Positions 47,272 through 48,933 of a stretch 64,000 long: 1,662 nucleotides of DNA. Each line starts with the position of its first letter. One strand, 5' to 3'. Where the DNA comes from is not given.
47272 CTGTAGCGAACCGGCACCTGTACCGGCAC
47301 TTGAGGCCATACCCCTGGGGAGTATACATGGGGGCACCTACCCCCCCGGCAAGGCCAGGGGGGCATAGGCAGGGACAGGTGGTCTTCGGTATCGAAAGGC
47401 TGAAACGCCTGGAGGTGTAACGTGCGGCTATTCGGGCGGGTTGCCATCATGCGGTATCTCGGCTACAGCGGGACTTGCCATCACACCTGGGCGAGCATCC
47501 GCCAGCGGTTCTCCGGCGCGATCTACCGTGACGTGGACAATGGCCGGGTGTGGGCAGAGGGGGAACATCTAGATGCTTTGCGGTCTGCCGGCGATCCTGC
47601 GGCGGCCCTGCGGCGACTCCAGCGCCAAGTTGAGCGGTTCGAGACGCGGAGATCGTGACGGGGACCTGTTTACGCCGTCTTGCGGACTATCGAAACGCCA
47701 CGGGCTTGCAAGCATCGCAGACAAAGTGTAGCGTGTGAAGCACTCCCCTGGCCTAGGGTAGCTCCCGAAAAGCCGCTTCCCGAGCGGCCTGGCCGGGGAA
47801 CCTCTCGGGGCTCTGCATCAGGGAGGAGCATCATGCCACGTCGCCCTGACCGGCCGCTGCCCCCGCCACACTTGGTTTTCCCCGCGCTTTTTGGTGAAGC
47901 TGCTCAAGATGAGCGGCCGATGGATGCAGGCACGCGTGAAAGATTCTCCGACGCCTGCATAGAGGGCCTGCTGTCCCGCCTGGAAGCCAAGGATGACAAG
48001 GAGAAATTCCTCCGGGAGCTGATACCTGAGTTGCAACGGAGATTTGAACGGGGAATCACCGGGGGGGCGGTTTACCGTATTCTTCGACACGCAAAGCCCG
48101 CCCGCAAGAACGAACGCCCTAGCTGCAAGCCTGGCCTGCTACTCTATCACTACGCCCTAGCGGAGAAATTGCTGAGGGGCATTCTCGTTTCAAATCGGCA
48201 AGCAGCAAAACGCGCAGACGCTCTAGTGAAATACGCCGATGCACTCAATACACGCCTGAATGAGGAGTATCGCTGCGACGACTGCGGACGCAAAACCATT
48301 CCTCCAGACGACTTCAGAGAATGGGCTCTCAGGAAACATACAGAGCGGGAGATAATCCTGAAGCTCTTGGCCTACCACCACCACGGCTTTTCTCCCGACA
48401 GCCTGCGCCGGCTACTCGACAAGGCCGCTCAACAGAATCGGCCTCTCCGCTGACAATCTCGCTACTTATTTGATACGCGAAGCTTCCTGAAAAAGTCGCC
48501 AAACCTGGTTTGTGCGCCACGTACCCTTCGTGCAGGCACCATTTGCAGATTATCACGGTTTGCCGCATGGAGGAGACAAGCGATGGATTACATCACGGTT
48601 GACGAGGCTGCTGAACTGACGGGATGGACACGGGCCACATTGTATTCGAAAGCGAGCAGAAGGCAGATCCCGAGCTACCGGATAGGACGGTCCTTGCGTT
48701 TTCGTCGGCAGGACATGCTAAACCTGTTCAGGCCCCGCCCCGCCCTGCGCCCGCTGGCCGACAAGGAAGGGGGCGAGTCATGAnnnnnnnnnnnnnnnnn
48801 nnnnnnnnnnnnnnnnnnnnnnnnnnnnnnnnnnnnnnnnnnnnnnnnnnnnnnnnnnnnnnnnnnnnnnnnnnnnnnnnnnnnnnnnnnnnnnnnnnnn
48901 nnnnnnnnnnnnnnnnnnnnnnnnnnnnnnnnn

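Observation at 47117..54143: Compact 7-kb tRNA-integrated element with satellite-like gene content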

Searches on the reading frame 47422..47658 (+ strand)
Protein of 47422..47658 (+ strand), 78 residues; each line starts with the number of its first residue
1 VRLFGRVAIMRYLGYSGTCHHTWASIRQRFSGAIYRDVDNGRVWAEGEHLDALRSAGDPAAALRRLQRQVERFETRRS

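Call 7: search_protein_families(library=pfam, proteins=[window:47422-47658:+], max_evalue=0.01)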
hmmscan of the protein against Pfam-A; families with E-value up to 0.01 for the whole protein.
window:47422-47658:+ (78 aa): 0 families

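Call 8: search_protein_families(library=phrogs, proteins=[window:47422-47658:+], max_evalue=0.01)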
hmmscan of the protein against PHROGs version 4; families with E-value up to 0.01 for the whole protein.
window:47422-47658:+ (78 aa): 0 families

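Call 9: search_protein_families(library=padloc, proteins=[window:47422-47658:+], max_evalue=0.01)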
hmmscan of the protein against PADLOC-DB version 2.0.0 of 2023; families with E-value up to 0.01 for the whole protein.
window:47422-47658:+ (78 aa): 0 families

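Call 59: search_protein_families(library=pfam, proteins=[window:47422-47658:+], max_evalue=10)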
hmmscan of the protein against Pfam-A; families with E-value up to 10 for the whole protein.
window:47422-47658:+ (78 aa): 1 family
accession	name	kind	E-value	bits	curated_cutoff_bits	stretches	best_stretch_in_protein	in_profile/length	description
PF10901.13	DUF2690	-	0.037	14.7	23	1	12-42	32-56/94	Protein of unknown function (DUF2690)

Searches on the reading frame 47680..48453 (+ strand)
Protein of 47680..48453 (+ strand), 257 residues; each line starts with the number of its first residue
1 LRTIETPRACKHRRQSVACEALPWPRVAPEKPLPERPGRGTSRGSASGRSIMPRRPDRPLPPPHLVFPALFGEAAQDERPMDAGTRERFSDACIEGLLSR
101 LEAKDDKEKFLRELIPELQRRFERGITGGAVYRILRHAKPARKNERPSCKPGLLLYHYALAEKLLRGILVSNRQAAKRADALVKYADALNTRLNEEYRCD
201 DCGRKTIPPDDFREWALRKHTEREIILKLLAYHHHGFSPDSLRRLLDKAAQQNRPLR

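Call 7: search_protein_families(library=pfam, proteins=[window:47680-48453:+], max_evalue=0.01)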
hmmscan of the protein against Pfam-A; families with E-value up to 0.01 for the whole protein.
window:47680-48453:+ (257 aa): 0 families

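Call 8: search_protein_families(library=phrogs, proteins=[window:47680-48453:+], max_evalue=0.01)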
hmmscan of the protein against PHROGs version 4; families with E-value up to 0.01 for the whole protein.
window:47680-48453:+ (257 aa): 0 families

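Call 9: search_protein_families(library=padloc, proteins=[window:47680-48453:+], max_evalue=0.01)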
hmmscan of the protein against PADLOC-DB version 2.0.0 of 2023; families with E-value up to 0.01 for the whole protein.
window:47680-48453:+ (257 aa): 0 families

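Call 37: find_homologous_proteins(query=window:47680-48453:+, max_evalue=0.001)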
Query window:47680-48453:+ (257 aa): 2 proteins with E <= 0.001 among 1297 candidates.
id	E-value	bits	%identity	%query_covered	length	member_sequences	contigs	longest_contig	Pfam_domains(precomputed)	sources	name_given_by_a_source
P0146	5.1e-112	392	100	69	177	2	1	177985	-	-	-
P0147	7.1e-69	250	60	74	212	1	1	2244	-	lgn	-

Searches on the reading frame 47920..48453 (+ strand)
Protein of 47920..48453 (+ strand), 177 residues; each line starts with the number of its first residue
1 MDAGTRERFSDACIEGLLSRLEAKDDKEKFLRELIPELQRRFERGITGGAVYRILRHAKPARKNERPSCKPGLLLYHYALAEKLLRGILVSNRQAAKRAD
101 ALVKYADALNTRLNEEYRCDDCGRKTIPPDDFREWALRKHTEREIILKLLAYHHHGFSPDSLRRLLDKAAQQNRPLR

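Call 59: search_protein_families(library=pfam, proteins=[window:47920-48453:+], max_evalue=10)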
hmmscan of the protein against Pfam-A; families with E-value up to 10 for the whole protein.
window:47920-48453:+ (177 aa): 0 families

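Call 92: search_protein_representatives(protein=window:47920-48453:+)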
Query: 177 residues. Proteins with E-value up to 0.001 (for the whole library): 10; up to 1e-10: 6; up to 1e-30: 1. The best 10 are listed.
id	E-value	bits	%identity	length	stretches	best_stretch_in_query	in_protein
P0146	1.7e-113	392.7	100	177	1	1-177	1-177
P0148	1.1e-13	67.7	41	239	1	7-177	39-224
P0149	7.1e-13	65.1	41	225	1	10-170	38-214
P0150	9.5e-13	64.7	41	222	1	16-171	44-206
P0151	2.2e-12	63.5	39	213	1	15-175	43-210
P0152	1.8e-11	60.5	36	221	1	11-172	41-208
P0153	2.1e-10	57.0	39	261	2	116-175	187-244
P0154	5.5e-10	55.7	23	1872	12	86-137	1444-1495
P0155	2.0e-07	47.4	33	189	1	15-176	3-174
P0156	2.7e-06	43.7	36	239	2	67-173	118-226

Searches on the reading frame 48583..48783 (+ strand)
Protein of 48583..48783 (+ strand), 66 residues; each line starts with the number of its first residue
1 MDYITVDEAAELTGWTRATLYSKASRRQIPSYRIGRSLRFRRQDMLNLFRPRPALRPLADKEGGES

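Call 7: search_protein_families(library=pfam, proteins=[window:48583-48783:+], max_evalue=0.01)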
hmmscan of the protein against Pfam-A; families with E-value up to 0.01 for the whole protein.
window:48583-48783:+ (66 aa): 1 family
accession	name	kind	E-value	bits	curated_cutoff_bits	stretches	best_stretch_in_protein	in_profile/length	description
PF12728.13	HTH_17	-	1.8e-10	41.3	27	1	3-47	1-45/51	Helix-turn-helix domain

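Call 8: search_protein_families(library=phrogs, proteins=[window:48583-48783:+], max_evalue=0.01)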
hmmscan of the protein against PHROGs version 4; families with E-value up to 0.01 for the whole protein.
window:48583-48783:+ (66 aa): 6 families
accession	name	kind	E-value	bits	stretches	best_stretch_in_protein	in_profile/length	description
phrog_25262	-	unknown function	5.3e-08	33.8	1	4-48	35-80/106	-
phrog_66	-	integration and excision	2.1e-06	28.7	1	2-56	92-147/412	excisionase and transcriptional regulator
phrog_15534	-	DNA, RNA and nucleotide metabolism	0.00012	23.5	1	2-50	42-89/93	HTH DNA binding protein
phrog_1840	-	integration and excision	0.001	20.5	1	4-45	7-49/90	excisionase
phrog_10045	-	DNA, RNA and nucleotide metabolism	0.0011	19.7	1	2-49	19-67/74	HTH DNA binding protein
phrog_7338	-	unknown function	0.0015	19.8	1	4-46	31-74/87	-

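Call 9: search_protein_families(library=padloc, proteins=[window:48583-48783:+], max_evalue=0.01)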
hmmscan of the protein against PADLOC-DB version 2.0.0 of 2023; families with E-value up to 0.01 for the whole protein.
window:48583-48783:+ (66 aa): 1 family
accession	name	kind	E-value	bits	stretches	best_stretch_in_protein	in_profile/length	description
PDLC04133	mad1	-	2e-05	22.8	1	2-51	4-53/60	mads_1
